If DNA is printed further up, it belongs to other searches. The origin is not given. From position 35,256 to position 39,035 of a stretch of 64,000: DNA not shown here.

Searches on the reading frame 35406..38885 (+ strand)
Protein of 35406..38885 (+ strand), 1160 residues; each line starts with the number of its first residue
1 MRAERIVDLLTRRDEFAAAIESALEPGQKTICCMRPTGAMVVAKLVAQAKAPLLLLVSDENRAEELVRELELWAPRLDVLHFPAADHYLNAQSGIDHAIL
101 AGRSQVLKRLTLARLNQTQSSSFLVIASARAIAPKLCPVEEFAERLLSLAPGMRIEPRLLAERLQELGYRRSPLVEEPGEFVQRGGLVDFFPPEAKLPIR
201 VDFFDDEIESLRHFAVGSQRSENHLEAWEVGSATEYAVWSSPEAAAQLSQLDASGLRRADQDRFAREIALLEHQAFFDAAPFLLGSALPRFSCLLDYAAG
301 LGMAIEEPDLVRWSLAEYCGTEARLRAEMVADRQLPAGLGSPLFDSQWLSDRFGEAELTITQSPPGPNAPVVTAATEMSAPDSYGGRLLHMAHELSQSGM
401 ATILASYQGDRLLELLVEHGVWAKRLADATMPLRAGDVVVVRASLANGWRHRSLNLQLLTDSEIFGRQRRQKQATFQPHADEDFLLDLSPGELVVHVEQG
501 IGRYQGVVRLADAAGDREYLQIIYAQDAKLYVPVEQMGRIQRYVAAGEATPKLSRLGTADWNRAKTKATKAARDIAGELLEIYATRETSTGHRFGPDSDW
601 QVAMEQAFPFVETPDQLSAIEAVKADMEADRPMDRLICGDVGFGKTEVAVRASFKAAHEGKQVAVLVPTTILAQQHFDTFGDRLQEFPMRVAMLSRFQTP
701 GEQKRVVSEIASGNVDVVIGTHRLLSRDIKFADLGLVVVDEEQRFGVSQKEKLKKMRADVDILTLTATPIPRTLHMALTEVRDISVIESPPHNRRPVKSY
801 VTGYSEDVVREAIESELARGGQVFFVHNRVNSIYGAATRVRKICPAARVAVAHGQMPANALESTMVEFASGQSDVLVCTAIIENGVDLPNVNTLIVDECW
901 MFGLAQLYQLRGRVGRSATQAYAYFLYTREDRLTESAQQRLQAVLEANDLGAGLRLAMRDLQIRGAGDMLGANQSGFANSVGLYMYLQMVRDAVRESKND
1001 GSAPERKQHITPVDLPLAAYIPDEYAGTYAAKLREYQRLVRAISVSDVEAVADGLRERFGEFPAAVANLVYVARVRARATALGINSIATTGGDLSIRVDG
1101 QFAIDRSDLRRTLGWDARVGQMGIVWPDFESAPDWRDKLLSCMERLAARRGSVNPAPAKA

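Call 79: search_protein_families(library=ncbifam, proteins=[window:35406-38885:+], max_evalue=1e-30)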
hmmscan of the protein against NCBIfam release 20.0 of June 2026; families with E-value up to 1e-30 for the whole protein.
window:35406-38885:+ (1160 aa): 11 families
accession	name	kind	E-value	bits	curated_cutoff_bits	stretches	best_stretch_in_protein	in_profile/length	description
TIGR00580.2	mfd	equivalog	7.3e-289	961.1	800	1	164-1087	1-906/907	transcription-repair coupling factor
NF007966.0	PRK10689.1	equivalog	4.4e-224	746.7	1329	1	413-1089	399-1080/1148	transcription-repair coupling factor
NF008168.0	PRK10917.2-2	equivalog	4.7e-114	382.4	718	1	588-978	342-738/795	ATP-dependent DNA helicase RecG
NF008165.0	PRK10917.1-3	equivalog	1.7e-110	370.6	711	1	586-979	239-641/692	ATP-dependent DNA helicase RecG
TIGR00643.1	recG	equivalog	6.1e-110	368.8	659.4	1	593-978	217-608/629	ATP-dependent DNA helicase RecG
NF008164.0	PRK10917.1-2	equivalog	4.1e-93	312.9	785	1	586-978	251-646/704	ATP-dependent DNA helicase RecG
NF008170.0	PRK10917.2-4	equivalog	1.1e-89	301.5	975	1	602-978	391-771/826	ATP-dependent DNA helicase RecG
NF008163.0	PRK10917.1-1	equivalog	1.2e-89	301.5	796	1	588-979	245-644/692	ATP-dependent DNA helicase RecG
NF008166.0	PRK10917.1-4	equivalog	2.6e-87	293.5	864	1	600-978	265-656/705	ATP-dependent DNA helicase RecG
NF008167.0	PRK10917.2-1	equivalog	9e-81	272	995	2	602-831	275-523/744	ATP-dependent DNA helicase RecG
NF008169.0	PRK10917.2-3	equivalog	1.8e-55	188.7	555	1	606-977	224-582/610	ATP-dependent DNA helicase RecG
